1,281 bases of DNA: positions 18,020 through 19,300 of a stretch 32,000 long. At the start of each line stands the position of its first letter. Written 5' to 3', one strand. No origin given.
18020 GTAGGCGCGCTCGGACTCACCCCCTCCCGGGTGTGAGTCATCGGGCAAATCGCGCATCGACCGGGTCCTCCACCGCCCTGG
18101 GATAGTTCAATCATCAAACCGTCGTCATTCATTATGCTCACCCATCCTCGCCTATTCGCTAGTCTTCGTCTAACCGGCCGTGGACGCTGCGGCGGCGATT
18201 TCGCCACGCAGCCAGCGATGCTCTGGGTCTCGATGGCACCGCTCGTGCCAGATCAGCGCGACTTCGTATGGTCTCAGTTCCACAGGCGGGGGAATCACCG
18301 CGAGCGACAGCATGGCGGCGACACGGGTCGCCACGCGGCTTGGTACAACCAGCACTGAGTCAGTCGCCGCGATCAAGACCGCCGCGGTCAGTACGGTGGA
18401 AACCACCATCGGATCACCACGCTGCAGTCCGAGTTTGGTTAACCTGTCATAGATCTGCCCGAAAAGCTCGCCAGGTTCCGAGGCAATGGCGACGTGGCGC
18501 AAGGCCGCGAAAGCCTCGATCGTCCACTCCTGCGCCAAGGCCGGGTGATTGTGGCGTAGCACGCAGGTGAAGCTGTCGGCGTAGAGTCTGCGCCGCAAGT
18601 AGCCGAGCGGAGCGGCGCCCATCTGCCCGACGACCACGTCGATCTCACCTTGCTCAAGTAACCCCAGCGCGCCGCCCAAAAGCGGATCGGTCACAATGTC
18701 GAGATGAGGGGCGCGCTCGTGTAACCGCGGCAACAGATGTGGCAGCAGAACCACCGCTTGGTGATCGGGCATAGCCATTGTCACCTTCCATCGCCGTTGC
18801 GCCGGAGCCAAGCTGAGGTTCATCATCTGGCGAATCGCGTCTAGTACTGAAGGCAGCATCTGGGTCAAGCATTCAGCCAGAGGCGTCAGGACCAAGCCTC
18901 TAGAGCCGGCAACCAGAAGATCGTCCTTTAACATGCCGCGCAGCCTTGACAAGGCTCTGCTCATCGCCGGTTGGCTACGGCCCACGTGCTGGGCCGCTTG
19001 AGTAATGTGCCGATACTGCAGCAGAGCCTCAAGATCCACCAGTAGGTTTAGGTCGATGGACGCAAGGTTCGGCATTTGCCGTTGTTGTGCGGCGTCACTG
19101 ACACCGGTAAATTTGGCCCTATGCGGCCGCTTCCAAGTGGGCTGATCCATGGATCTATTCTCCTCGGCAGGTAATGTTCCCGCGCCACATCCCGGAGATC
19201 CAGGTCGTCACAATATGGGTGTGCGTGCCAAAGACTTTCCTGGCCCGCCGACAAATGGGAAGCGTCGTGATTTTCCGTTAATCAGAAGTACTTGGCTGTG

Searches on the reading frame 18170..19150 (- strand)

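Call 35: search_protein_families(library=pfam, proteins=[window:18170-19150:-])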
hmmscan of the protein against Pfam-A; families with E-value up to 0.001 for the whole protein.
window:18170-19150:- (326 aa): 2 families
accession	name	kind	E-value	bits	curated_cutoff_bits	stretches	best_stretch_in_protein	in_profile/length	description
PF03466.25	LysR_substrate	-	3.7e-21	75.9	28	1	122-321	7-207/209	LysR substrate binding domain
PF00126.33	HTH_1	-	1.2e-12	48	26.6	1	34-93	1-60/60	Bacterial regulatory helix-turn-helix protein, lysR family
